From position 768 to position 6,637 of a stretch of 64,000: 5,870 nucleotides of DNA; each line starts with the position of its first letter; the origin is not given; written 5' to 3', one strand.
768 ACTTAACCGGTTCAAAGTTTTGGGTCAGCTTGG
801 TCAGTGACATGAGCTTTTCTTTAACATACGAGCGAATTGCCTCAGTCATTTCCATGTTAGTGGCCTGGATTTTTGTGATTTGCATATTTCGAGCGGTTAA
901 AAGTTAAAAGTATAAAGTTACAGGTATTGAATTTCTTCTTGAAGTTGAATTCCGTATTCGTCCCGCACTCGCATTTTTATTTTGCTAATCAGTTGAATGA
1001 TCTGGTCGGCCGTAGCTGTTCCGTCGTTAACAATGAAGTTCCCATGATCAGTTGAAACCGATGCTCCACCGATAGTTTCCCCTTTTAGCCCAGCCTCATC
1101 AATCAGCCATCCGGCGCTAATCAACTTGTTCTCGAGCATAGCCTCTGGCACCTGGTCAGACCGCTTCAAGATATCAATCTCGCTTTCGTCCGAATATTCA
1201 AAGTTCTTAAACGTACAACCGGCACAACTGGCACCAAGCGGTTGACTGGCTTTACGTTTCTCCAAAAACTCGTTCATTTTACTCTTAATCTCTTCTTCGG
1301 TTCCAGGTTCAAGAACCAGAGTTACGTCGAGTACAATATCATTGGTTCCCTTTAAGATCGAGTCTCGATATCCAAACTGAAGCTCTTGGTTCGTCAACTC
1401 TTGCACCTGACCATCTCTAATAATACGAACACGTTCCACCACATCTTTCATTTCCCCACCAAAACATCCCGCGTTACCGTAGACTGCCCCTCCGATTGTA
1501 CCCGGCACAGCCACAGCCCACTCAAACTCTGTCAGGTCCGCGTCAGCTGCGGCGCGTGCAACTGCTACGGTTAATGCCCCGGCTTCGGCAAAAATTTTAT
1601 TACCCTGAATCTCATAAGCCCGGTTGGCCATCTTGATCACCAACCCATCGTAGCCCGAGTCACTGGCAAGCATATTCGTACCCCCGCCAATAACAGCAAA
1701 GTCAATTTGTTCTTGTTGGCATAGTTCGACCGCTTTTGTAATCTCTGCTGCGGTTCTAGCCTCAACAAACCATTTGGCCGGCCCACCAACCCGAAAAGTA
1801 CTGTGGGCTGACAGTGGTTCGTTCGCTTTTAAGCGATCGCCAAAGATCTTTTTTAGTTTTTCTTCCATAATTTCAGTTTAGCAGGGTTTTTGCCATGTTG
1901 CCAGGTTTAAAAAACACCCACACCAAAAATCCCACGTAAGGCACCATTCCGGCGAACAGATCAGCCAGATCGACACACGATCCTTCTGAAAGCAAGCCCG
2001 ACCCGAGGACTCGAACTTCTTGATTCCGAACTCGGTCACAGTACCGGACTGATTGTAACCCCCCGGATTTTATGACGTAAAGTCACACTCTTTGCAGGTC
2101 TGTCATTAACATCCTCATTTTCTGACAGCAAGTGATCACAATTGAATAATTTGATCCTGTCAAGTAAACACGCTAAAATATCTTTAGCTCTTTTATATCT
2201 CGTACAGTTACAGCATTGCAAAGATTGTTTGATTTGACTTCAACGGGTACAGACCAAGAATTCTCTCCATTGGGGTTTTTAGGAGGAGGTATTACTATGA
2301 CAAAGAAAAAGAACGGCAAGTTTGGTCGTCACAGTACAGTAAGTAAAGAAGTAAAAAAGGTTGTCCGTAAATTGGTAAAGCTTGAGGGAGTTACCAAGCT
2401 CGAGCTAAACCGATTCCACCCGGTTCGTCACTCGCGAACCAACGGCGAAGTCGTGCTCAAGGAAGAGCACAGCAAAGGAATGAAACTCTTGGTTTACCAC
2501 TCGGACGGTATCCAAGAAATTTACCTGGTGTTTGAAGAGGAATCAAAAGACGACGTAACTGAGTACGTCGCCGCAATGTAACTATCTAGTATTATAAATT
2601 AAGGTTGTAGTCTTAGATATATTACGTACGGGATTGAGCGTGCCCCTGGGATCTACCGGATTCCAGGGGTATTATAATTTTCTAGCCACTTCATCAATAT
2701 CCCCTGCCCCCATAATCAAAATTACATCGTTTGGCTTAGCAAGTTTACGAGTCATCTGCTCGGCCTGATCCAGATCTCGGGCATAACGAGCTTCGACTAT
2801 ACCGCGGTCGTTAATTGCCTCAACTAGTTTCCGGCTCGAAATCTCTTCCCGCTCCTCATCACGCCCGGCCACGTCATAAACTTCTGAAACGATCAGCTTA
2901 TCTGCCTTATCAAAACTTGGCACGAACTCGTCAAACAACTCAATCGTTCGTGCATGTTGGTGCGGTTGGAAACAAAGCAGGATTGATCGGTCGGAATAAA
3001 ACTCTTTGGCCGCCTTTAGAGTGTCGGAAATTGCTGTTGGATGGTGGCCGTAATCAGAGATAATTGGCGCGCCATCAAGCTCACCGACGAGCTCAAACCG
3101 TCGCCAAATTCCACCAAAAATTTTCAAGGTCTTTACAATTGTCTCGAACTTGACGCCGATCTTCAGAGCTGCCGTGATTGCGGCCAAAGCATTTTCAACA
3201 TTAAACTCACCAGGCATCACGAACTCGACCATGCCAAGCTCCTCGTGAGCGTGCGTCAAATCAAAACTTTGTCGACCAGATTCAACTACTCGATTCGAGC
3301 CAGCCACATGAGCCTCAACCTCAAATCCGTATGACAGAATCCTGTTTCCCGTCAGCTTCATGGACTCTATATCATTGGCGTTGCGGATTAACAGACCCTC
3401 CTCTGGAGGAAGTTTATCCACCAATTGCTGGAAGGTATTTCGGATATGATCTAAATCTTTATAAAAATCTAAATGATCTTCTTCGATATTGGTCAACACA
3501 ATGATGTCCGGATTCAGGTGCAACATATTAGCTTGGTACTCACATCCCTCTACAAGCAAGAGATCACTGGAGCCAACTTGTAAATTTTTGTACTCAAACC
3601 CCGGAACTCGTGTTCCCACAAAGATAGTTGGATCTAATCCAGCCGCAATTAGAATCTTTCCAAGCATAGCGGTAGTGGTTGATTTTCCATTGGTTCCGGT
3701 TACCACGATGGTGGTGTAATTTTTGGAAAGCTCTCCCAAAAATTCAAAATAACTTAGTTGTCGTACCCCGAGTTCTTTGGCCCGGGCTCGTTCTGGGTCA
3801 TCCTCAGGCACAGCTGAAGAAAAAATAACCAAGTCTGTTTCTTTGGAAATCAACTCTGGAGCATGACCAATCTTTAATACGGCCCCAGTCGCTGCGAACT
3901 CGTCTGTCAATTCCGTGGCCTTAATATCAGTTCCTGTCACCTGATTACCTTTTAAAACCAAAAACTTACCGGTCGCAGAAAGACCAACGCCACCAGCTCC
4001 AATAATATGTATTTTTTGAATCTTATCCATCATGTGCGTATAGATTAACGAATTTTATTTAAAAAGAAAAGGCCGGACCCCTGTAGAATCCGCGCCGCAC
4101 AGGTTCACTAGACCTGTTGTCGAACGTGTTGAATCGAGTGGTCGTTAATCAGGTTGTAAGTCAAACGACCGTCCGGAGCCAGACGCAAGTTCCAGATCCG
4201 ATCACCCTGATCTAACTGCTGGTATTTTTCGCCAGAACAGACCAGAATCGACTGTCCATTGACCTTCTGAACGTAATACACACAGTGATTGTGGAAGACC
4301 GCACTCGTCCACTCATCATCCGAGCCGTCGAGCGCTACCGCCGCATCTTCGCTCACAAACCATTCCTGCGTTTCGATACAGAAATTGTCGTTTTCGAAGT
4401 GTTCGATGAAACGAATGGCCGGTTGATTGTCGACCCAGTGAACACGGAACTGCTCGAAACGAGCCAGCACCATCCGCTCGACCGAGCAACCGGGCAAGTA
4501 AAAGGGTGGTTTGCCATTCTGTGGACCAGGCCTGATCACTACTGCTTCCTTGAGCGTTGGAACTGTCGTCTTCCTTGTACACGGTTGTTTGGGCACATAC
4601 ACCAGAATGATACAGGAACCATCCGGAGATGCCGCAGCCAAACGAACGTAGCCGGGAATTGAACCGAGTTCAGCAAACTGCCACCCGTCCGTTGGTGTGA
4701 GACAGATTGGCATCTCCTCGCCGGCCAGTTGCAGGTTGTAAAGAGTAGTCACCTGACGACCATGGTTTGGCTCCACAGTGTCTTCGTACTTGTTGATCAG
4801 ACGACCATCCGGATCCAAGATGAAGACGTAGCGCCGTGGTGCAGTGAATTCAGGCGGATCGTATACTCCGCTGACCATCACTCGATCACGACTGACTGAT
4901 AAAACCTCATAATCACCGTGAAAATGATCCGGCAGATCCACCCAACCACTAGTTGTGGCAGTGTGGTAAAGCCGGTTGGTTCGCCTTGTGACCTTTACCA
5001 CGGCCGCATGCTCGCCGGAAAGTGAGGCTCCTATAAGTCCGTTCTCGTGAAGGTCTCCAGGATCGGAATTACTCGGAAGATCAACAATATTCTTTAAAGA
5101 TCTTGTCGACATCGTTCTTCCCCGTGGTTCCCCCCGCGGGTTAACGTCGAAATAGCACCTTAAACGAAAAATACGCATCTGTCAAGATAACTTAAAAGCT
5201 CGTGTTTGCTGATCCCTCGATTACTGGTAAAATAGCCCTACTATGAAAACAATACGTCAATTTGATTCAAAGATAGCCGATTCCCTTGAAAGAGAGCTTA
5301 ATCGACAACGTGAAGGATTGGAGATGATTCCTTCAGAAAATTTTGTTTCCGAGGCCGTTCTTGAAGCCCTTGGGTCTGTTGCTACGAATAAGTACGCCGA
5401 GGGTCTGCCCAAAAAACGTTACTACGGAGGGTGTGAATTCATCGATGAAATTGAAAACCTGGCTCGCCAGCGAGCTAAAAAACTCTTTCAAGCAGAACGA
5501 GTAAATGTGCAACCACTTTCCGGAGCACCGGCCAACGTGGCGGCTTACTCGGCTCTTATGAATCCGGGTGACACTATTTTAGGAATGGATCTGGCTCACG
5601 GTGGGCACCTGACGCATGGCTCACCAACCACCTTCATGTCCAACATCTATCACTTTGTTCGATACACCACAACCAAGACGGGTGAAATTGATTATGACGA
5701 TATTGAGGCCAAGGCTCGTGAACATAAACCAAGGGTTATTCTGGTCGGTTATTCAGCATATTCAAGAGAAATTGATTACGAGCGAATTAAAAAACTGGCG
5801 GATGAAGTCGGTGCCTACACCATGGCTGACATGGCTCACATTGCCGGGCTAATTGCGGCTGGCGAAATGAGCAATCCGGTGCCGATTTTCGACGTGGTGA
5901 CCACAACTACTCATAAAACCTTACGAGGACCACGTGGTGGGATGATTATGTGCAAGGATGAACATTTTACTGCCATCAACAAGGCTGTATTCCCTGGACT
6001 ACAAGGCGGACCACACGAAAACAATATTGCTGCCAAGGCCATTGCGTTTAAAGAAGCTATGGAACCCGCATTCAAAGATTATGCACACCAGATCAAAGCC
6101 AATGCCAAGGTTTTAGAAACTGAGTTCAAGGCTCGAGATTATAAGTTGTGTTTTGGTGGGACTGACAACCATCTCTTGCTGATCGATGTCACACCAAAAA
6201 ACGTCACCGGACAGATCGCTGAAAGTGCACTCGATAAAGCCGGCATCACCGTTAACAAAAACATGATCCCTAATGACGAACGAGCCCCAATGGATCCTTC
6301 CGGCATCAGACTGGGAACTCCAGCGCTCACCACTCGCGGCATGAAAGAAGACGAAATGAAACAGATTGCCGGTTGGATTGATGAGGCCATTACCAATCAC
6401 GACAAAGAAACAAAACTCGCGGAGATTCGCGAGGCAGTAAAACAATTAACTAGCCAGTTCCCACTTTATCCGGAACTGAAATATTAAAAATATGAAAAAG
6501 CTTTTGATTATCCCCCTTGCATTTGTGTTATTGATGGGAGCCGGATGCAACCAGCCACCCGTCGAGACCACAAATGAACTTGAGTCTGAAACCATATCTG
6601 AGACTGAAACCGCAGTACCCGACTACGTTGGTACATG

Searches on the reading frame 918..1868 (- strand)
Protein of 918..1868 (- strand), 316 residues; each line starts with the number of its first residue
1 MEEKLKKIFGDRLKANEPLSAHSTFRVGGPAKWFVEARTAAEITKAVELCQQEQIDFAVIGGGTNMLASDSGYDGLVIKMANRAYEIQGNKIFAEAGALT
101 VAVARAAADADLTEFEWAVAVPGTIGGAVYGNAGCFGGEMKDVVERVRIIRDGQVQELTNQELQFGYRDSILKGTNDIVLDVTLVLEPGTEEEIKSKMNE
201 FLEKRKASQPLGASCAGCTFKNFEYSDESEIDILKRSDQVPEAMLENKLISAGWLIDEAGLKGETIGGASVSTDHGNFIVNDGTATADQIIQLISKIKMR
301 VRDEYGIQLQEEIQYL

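Call 11: search_protein_families(library=pfam, proteins=[window:918-1868:-], max_evalue=0.0001)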
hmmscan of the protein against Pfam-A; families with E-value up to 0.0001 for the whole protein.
window:918-1868:- (316 aa): 2 families
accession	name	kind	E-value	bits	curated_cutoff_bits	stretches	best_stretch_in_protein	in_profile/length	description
PF02873.21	MurB_C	-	1.2e-31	109.3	27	1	193-315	1-98/99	UDP-N-acetylenolpyruvoylglucosamine reductase, C-terminal domain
PF01565.28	FAD_binding_4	-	1.1e-20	74.2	26.4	1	33-157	3-137/139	FAD binding domain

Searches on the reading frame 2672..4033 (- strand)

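Call 11: search_protein_families(library=pfam, proteins=[window:2672-4033:-], max_evalue=0.0001)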
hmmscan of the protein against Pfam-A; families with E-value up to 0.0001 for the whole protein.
window:2672-4033:- (453 aa): 3 families
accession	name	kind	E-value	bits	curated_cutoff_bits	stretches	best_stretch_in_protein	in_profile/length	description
PF08245.18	Mur_ligase_M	-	6.2e-26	92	24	1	111-289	1-200/200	Mur ligase middle domain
PF02875.26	Mur_ligase_C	-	4.1e-23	83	28.4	1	311-444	1-127/127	Mur ligase, glutamate ligase domain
PF01225.30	Mur_ligase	-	9.8e-18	64.8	21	1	7-106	1-94/95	Mur ligase family, catalytic domain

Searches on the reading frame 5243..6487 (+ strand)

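Call 11: search_protein_families(library=pfam, proteins=[window:5243-6487:+], max_evalue=0.0001)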
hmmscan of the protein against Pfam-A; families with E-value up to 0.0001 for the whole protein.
window:5243-6487:+ (414 aa): 3 families
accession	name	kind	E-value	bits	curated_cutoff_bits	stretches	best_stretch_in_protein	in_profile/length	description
PF00464.25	SHMT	-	3.4e-161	536.7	27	1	5-379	2-399/399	Serine hydroxymethyltransferase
PF00155.27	Aminotran_1_2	-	5.3e-14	52.6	19.7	1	61-367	38-354/361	Aminotransferase class I and II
PF01212.27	Beta_elim_lyase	-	3.9e-05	23.5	27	0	76-244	39-215/288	Beta-eliminating lyase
